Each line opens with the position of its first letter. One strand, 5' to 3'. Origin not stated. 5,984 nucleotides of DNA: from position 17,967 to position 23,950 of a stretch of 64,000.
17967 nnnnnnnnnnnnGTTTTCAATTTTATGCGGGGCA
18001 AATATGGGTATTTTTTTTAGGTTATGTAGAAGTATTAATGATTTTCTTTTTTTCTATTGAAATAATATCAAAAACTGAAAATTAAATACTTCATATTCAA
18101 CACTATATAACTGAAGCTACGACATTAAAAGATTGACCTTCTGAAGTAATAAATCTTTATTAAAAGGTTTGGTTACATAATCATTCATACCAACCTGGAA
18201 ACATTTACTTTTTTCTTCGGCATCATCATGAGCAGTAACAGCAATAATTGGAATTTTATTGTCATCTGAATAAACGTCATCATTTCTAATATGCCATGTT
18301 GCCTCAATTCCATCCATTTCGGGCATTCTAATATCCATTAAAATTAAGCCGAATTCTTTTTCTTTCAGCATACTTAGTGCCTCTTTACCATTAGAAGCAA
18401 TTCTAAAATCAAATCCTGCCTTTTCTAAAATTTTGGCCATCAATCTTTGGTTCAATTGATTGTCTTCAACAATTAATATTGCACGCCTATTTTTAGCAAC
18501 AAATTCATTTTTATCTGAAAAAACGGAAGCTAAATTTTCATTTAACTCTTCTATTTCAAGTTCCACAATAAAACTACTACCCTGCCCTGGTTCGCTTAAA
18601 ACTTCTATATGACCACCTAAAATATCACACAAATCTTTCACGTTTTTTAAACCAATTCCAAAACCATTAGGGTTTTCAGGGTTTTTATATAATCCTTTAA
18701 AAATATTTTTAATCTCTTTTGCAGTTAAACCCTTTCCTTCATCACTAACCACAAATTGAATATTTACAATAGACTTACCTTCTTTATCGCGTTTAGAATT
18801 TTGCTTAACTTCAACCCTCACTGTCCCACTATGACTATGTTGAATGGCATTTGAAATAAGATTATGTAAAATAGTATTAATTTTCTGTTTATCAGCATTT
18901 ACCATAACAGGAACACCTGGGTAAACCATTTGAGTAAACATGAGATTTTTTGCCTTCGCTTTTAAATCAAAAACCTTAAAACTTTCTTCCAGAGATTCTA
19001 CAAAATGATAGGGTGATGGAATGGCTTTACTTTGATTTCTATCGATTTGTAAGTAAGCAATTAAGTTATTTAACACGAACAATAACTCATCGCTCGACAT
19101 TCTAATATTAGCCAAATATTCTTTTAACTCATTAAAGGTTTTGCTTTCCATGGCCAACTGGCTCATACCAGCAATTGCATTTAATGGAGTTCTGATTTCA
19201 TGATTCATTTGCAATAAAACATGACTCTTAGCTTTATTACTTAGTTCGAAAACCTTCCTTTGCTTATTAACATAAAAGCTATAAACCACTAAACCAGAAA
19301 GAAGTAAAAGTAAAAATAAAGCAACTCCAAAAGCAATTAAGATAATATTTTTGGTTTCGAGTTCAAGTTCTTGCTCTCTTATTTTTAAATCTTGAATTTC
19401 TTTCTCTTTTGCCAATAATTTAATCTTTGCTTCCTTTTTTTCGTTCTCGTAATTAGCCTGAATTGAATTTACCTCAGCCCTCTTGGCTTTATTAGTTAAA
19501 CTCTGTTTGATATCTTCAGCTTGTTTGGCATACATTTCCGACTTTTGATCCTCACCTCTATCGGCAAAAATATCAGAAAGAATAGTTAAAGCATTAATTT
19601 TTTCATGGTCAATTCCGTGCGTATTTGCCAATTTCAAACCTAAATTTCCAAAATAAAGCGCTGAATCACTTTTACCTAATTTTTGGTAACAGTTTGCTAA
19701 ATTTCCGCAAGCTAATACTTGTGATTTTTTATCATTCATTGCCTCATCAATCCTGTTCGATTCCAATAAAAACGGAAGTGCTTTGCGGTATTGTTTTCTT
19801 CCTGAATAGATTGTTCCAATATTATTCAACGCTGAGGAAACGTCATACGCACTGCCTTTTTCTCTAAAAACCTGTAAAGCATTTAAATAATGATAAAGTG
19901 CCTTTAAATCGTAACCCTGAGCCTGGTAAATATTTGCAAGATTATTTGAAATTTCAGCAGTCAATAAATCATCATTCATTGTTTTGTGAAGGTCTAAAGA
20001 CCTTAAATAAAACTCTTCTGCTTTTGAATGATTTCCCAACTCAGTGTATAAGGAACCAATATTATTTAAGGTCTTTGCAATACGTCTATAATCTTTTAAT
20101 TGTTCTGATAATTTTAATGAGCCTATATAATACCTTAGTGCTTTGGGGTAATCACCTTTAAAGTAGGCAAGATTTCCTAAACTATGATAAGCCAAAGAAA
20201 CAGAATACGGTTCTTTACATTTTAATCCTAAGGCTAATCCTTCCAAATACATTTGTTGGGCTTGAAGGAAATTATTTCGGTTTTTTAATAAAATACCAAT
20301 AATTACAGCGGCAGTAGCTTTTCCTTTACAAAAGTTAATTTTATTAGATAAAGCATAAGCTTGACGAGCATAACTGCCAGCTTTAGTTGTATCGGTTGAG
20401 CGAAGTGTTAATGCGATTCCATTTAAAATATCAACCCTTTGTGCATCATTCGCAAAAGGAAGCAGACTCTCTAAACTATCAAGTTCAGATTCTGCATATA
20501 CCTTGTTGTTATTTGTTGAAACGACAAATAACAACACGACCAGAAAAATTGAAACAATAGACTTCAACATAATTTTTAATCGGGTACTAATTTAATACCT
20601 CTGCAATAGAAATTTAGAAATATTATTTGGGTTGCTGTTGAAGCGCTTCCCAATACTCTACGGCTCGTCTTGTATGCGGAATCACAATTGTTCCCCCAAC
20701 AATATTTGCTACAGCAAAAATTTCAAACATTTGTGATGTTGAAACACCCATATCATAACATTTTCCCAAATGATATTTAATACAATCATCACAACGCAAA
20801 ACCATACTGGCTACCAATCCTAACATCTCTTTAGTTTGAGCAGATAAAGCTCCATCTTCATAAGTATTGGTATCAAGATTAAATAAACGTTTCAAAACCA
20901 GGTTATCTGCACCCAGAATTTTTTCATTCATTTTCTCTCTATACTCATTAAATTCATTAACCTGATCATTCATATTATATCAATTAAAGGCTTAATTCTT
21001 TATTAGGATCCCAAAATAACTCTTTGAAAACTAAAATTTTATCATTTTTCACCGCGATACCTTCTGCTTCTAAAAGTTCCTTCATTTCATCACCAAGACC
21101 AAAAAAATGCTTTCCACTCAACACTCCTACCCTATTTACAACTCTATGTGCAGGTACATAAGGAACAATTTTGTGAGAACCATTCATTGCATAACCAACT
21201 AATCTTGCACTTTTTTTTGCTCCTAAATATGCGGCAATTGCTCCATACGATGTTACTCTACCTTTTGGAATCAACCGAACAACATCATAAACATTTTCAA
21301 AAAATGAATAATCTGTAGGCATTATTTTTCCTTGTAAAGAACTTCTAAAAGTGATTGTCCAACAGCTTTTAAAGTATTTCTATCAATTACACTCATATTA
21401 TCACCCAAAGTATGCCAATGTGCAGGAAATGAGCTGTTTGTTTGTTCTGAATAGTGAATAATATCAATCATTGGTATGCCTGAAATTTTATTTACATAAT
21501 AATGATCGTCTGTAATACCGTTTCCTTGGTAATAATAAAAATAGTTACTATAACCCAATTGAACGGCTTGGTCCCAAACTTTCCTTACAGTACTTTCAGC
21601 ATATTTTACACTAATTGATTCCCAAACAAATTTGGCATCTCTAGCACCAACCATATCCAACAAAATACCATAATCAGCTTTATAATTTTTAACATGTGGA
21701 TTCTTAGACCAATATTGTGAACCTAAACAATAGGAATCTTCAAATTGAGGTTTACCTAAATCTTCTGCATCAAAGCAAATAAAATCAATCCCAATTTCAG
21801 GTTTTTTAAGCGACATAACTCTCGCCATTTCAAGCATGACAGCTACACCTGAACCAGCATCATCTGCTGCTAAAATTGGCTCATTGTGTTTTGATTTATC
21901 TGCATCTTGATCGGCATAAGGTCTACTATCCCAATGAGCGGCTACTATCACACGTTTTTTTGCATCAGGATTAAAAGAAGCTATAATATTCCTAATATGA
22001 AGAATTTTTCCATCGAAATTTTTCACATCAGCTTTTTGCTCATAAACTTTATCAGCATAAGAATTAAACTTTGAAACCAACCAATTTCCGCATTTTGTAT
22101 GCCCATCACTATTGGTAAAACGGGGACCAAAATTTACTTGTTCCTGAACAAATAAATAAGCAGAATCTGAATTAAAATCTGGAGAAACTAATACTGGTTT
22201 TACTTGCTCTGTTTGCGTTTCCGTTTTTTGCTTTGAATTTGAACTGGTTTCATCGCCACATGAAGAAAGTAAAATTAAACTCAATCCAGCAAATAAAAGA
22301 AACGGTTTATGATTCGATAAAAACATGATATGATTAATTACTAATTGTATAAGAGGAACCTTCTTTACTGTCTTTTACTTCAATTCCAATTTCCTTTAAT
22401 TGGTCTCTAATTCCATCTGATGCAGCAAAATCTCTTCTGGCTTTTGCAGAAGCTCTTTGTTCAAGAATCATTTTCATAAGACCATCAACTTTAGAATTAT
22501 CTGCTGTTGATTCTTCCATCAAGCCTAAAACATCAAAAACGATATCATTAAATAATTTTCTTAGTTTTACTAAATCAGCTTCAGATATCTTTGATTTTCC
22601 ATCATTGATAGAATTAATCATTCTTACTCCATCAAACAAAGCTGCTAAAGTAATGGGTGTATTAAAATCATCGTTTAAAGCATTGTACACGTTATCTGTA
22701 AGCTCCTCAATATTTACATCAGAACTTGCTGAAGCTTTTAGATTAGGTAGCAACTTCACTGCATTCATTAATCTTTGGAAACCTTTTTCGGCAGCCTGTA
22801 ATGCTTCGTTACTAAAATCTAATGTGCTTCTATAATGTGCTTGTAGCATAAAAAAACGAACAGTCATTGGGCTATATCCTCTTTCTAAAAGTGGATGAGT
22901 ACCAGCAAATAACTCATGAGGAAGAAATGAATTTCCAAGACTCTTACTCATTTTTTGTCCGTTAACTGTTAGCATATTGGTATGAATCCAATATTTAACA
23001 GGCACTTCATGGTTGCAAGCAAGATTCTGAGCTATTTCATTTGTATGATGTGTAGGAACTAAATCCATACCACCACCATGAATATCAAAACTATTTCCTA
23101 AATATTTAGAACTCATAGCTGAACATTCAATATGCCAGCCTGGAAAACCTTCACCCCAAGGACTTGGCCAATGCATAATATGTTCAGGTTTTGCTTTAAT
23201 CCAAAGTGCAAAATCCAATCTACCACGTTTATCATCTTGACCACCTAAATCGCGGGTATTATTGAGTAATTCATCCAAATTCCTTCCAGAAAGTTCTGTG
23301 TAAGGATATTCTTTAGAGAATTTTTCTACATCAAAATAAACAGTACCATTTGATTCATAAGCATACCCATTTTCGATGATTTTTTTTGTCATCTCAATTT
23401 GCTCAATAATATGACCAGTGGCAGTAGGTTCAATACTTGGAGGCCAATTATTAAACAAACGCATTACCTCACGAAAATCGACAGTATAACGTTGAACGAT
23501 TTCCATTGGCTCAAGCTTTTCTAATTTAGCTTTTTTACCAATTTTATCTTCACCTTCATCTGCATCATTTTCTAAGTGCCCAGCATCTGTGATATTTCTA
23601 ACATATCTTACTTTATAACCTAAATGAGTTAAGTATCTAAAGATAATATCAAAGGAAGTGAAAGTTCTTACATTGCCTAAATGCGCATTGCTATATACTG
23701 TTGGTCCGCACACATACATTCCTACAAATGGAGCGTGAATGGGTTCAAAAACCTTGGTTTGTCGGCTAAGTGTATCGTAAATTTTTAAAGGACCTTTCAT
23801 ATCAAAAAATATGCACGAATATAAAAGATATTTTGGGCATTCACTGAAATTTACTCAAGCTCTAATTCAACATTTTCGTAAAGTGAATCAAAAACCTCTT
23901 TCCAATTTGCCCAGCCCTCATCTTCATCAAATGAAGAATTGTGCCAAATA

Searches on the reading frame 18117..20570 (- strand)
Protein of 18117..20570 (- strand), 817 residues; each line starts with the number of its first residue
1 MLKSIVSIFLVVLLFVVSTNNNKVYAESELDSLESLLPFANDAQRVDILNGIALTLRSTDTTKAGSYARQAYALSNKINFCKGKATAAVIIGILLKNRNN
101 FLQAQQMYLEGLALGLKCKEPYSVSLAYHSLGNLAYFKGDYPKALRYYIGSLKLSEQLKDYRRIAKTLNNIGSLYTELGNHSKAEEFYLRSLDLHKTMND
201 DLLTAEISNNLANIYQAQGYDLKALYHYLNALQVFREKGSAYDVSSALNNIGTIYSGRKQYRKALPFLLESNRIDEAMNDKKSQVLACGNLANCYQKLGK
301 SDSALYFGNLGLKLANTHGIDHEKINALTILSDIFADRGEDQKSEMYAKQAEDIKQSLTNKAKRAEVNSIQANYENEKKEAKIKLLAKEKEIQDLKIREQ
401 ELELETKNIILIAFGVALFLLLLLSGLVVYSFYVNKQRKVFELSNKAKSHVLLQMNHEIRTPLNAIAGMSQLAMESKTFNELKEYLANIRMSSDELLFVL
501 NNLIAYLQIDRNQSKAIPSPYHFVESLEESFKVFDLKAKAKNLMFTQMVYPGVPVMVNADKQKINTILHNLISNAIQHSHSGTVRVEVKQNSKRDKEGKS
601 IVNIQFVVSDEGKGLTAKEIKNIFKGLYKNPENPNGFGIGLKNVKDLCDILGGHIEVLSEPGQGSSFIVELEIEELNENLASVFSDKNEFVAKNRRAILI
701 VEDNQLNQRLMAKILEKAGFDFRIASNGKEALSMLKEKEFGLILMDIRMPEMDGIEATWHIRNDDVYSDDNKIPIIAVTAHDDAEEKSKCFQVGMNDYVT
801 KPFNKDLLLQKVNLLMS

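Call 36: search_protein_families(library=pfam, proteins=[window:18117-20570:-], max_evalue=0.001)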
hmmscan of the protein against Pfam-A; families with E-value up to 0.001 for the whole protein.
window:18117-20570:- (817 aa): 12 families
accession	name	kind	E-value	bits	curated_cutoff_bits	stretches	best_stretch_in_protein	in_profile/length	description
PF13424.12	TPR_12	-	8.8e-35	119.2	30.1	3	125-195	3-75/77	Tetratricopeptide repeat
PF00072.30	Response_reg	-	1.6e-32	112.4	30.2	1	698-812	1-110/111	Response regulator receiver domain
PF02518.31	HATPase_c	-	5.5e-20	72.3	26.4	1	560-673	2-109/111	Histidine kinase-, DNA gyrase B-, and HSP90-like ATPase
PF00515.34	TPR_1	-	4.2e-18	64.8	27.8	1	165-195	1-31/34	Tetratricopeptide repeat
PF13374.12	TPR_10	-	2.4e-16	59.6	27.5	1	165-197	2-34/42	Tetratricopeptide repeat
PF13176.12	TPR_7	-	1.5e-15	56.3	27.9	1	167-200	1-34/36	Tetratricopeptide repeat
PF07719.23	TPR_2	-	1e-14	53.8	27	0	165-195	1-31/34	Tetratricopeptide repeat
PF00512.31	HisKA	-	9.7e-11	42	26.9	1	448-510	2-64/66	His Kinase A (phospho-acceptor) domain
PF17874.7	TPR_MalT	-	1.6e-10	41.2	45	1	57-241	13-197/336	MalT-like TPR region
PF13181.12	TPR_8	-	4.1e-09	36.3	25.7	1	165-194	1-30/34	Tetratricopeptide repeat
PF24885.1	TPR_NPHP3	-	5e-06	26.5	100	0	127-219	101-197/239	Nephrocystin-3 TPR domain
PF23198.2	PDE8A_N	-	0.00036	20.9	29.6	0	702-794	19-110/147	PDE8A-like, N-terminal domain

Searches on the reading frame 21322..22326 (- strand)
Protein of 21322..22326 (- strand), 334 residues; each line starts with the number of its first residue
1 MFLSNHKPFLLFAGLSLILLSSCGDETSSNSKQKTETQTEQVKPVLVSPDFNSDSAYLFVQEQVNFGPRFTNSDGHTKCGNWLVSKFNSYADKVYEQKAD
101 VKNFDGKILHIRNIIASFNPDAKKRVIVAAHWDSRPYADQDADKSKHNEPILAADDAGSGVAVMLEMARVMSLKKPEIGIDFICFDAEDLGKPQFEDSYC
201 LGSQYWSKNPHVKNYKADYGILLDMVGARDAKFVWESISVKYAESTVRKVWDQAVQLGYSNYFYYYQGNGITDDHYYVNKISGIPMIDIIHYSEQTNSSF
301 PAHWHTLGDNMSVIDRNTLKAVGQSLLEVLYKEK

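Call 36: search_protein_families(library=pfam, proteins=[window:21322-22326:-], max_evalue=0.001)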
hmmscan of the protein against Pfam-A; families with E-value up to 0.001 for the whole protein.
window:21322-22326:- (334 aa): 1 family
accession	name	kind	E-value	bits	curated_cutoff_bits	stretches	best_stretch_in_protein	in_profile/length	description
PF04389.22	Peptidase_M28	-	8.3e-36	124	21.3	1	113-329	1-192/193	Peptidase family M28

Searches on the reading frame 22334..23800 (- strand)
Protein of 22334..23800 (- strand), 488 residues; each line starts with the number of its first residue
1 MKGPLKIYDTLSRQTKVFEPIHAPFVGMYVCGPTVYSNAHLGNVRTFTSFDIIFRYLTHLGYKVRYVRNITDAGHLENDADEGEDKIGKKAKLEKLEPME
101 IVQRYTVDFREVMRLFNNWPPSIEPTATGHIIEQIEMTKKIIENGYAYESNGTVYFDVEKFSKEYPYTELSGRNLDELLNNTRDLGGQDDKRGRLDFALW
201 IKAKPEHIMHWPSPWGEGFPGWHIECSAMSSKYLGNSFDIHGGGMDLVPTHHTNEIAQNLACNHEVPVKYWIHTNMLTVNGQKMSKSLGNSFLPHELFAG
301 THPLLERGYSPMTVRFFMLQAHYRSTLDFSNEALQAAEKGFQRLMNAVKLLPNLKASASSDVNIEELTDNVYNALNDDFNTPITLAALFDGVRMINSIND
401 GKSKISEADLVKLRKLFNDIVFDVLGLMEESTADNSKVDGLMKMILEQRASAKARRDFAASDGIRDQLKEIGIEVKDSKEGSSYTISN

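Call 36: search_protein_families(library=pfam, proteins=[window:22334-23800:-], max_evalue=0.001)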
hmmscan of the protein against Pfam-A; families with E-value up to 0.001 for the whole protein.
window:22334-23800:- (488 aa): 4 families
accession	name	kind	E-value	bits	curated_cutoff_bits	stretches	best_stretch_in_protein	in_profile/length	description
PF01406.26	tRNA-synt_1e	-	5e-96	322.1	27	1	18-338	2-300/301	tRNA synthetases class I (C) catalytic domain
PF09190.17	DALR_2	-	1.6e-10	41.8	22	1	371-428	2-56/57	DALR domain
PF09334.17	tRNA-synt_1g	-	1.5e-09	37.6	20.1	1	30-160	3-126/391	tRNA synthetases class I (M)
PF00133.28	tRNA-synt_1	-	1.2e-06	28.1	22.7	0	238-327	329-411/414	tRNA synthetases class I (I, L, M and V)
